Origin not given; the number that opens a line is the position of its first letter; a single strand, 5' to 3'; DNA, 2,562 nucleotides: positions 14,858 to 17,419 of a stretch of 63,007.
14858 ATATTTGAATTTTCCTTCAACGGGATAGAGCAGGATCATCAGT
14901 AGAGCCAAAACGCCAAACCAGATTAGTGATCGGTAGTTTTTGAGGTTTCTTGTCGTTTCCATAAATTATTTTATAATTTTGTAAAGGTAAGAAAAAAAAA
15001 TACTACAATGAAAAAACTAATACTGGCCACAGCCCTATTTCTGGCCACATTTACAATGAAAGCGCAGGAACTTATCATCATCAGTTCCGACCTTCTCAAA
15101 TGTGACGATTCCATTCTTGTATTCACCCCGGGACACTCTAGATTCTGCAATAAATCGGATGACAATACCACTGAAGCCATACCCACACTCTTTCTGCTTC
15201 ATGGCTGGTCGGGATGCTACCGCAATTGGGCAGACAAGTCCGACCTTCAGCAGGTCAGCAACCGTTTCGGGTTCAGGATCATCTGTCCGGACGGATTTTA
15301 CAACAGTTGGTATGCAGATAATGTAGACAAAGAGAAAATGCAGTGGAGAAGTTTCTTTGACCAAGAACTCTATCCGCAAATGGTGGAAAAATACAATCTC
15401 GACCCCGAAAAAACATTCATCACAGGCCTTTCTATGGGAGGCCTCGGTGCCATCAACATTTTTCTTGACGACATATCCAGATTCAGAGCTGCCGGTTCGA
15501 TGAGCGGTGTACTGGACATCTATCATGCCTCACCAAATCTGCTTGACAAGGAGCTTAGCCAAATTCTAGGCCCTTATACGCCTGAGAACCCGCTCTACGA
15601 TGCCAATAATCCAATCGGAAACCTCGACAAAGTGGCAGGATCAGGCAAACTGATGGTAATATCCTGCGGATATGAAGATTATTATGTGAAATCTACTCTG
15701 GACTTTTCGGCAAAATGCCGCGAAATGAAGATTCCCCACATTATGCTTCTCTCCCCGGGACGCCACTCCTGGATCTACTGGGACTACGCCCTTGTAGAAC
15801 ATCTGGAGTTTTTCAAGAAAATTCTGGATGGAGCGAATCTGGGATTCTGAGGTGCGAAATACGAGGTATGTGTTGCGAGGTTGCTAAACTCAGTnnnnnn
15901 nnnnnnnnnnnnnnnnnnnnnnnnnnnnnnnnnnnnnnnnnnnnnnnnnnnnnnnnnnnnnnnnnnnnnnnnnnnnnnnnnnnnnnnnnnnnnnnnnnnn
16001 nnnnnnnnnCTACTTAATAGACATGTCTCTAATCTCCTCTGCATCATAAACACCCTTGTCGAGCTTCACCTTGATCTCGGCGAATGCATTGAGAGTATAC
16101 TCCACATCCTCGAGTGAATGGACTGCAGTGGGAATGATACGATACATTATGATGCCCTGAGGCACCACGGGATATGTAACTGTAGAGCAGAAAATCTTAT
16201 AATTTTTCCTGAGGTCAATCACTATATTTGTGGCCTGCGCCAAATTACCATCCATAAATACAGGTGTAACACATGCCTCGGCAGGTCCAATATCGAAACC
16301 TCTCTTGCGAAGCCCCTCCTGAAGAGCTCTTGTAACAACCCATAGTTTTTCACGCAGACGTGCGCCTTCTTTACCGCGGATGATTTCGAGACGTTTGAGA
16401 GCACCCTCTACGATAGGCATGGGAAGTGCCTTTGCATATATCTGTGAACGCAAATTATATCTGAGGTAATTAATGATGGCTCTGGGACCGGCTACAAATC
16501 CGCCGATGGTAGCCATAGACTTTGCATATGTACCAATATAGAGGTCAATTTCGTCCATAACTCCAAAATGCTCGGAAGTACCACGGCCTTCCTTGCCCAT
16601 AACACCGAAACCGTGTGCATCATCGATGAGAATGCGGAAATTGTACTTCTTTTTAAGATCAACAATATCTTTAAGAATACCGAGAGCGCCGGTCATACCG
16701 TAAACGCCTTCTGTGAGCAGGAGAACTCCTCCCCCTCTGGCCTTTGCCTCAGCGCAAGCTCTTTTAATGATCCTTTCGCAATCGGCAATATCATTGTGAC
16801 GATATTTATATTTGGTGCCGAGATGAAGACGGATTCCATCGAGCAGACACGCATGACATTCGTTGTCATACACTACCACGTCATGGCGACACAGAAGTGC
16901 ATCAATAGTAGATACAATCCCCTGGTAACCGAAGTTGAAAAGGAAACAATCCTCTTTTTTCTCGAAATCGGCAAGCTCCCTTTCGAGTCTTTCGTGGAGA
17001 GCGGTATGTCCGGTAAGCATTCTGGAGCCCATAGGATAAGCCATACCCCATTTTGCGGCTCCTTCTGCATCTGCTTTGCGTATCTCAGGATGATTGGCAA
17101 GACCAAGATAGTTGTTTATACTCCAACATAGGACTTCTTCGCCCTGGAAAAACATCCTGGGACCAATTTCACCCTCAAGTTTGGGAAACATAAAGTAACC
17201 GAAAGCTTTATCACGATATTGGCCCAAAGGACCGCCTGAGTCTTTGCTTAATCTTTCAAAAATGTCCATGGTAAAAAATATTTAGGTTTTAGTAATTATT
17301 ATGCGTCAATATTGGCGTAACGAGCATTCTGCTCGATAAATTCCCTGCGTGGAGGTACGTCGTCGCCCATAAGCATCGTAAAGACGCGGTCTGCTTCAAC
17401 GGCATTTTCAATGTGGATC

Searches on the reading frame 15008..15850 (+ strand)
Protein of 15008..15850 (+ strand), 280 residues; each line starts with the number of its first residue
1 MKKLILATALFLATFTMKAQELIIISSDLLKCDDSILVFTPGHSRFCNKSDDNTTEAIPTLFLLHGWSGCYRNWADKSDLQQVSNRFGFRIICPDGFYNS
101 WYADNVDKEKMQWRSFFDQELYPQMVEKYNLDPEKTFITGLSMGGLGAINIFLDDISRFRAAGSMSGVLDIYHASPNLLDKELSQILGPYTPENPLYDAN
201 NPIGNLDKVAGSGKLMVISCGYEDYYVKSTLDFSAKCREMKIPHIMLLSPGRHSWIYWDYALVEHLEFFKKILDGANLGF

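Call 71: search_protein_families(library=pfam, proteins=[window:15008-15850:+], max_evalue=0.00001)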
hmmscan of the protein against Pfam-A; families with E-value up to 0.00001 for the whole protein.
window:15008-15850:+ (280 aa): 2 families
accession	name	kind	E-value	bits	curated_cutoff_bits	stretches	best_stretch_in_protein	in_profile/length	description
PF00756.26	Esterase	-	3.1e-16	60.3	22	1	53-266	19-248/251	Putative esterase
PF00326.27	Peptidase_S9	-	6.1e-08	32.9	22.6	1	124-256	54-189/213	Prolyl oligopeptidase family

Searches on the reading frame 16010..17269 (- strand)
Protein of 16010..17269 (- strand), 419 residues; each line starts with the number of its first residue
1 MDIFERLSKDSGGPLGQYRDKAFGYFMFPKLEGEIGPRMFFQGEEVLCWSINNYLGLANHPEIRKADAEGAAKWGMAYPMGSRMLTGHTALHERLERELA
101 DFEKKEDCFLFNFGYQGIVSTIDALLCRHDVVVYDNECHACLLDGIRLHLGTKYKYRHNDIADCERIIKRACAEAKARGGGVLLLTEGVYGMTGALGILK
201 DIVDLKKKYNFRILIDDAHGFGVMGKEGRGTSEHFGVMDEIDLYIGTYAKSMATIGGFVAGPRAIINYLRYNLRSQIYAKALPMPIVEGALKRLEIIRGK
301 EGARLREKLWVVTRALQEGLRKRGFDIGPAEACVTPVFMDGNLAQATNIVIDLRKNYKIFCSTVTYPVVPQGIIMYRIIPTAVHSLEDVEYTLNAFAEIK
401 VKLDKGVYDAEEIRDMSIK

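Call 45: find_homologous_proteins(query=window:16010-17269:-, max_evalue=1e-60)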
Query window:16010-17269:- (419 aa): 8000 proteins with E <= 1e-60 among 8000 candidates; the best 120 are listed.
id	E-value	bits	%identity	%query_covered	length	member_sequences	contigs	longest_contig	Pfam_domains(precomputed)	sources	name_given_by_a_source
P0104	9.4e-282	952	99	100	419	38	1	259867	PF00155.28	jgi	jgi:glycine C-acetyltransferase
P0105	2.5e-264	894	91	100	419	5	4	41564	PF00155.28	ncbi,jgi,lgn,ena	-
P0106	9.5e-247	837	84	100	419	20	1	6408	PF00155.28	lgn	-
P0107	1.5e-244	829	84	100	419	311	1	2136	PF00155.28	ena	-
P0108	4.0e-230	782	79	100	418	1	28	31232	PF00155.28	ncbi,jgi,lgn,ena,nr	ncbi:MAG: pyridoxal phosphate-dependent aminotransferase family protein [Bacteroidales bacterium]|nr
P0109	7.5e-230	781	79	100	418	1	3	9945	PF00155.28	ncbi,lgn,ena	-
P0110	1.8e-229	780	79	100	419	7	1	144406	PF00155.28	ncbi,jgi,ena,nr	ncbi:MAG: pyridoxal phosphate-dependent aminotransferase family protein [Bacteroidales bacterium]|nr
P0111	9.1e-227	771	80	100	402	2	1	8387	PF00155.28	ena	-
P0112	1.2e-225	767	77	100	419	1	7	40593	PF00155.28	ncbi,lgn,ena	-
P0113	6.5e-225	765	79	97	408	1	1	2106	PF00155.28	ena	-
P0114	2.5e-224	763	77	100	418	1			PF00155.28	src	-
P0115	4.2e-224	762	77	100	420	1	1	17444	PF00155.28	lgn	-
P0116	8.1e-224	761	78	98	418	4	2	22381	PF00155.28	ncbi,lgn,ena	-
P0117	2.8e-223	759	77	100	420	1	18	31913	PF00155.28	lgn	-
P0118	3.5e-223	759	78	100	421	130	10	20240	PF00155.28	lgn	-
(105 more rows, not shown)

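Call 46: find_encoding_contigs(protein=P0105, flank=3000, max_places=4)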
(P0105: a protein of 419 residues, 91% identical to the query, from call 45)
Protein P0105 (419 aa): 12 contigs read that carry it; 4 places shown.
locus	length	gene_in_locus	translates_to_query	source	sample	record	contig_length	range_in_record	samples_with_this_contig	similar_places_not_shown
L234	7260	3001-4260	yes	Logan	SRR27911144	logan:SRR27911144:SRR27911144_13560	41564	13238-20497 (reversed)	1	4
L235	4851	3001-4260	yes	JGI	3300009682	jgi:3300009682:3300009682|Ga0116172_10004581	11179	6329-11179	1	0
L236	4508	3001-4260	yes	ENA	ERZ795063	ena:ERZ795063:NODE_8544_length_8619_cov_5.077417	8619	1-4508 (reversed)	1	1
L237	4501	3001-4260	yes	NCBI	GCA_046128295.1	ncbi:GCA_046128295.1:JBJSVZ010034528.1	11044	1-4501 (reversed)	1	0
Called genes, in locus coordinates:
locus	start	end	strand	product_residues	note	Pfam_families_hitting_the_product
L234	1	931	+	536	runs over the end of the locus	-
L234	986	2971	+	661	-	PF02518:HATPase_c, PF00204:DNA_gyraseB, PF01751:Toprim, PF00986:DNA_gyraseB_C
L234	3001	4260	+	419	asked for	PF00155:Aminotran_1_2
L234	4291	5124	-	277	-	PF00756:Esterase, PF00326:Peptidase_S9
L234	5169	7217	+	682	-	PF07697:7TMR-HDED, PF07698:7TM-7TMR_HD, PF01966:HD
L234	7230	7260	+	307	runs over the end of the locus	PF02016:Peptidase_S66, PF17676:Peptidase_S66C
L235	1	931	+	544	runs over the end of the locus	-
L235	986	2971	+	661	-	PF02518:HATPase_c, PF00204:DNA_gyraseB, PF01751:Toprim, PF00986:DNA_gyraseB_C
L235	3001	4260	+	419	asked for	PF00155:Aminotran_1_2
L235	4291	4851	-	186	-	?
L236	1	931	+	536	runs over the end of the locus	-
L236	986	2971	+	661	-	PF02518:HATPase_c, PF00204:DNA_gyraseB, PF01751:Toprim, PF00986:DNA_gyraseB_C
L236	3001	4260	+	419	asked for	PF00155:Aminotran_1_2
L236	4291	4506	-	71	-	?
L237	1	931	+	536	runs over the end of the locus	-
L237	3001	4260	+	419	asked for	PF00155:Aminotran_1_2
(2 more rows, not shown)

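Call 47: find_encoding_contigs(protein=P0110, flank=3000, max_places=3)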
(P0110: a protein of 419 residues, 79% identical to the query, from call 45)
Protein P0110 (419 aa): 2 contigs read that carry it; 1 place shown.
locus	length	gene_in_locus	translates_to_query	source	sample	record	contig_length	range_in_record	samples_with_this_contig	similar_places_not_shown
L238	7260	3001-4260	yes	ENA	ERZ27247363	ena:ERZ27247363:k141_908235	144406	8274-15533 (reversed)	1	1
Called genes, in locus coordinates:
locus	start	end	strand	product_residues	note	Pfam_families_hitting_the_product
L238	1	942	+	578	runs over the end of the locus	-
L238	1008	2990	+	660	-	PF02518:HATPase_c, PF00204:DNA_gyraseB, PF01751:Toprim, PF00986:DNA_gyraseB_C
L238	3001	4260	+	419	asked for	PF00155:Aminotran_1_2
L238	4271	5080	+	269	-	PF00106:adh_short, PF08659:KR, PF13561:adh_short_C2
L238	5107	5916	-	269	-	PF00756:Esterase, PF00561:Abhydrolase_1 (weak), PF00326:Peptidase_S9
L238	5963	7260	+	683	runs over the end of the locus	PF07697:7TMR-HDED, PF07698:7TM-7TMR_HD (weak), PF01966:HD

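Call 48: find_encoding_contigs(protein=P0108, flank=3000, max_places=4)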
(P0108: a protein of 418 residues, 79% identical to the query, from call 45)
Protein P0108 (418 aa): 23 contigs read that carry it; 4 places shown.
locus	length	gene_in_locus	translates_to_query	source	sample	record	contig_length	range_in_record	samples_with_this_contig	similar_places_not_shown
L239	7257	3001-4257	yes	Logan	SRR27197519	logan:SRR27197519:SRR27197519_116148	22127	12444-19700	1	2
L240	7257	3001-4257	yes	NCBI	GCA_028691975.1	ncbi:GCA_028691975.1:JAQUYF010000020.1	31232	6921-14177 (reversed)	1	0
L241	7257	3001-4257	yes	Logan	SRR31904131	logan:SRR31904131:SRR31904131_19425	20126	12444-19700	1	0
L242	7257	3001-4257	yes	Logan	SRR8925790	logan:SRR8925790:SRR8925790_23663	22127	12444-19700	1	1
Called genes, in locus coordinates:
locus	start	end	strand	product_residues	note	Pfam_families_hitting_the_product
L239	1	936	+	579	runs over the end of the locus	-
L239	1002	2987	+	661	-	PF02518:HATPase_c, PF00204:DNA_gyraseB, PF01751:Toprim, PF00986:DNA_gyraseB_C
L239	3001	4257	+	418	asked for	PF00155:Aminotran_1_2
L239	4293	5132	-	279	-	PF00756:Esterase, PF00326:Peptidase_S9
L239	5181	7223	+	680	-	PF07697:7TMR-HDED, PF07698:7TM-7TMR_HD (weak), PF01966:HD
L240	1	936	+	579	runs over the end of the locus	-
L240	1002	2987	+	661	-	PF02518:HATPase_c, PF00204:DNA_gyraseB, PF01751:Toprim, PF00986:DNA_gyraseB_C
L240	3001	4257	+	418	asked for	PF00155:Aminotran_1_2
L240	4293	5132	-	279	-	PF00756:Esterase, PF00326:Peptidase_S9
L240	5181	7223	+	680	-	PF07697:7TMR-HDED, PF07698:7TM-7TMR_HD (weak), PF01966:HD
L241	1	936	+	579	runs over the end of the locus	-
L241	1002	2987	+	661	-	PF02518:HATPase_c, PF00204:DNA_gyraseB, PF01751:Toprim, PF00986:DNA_gyraseB_C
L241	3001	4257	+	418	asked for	PF00155:Aminotran_1_2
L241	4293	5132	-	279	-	PF00756:Esterase, PF00326:Peptidase_S9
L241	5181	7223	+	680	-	PF07697:7TMR-HDED, PF07698:7TM-7TMR_HD (weak), PF01966:HD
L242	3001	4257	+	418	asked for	PF00155:Aminotran_1_2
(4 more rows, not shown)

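Call 71: search_protein_families(library=pfam, proteins=[window:16010-17269:-], max_evalue=0.00001)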
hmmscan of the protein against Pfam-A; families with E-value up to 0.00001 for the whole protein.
window:16010-17269:- (419 aa): 1 family
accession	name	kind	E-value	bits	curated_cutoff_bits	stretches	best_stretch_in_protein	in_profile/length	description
PF00155.27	Aminotran_1_2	-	2e-38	133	19.7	1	45-395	2-360/361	Aminotransferase class I and II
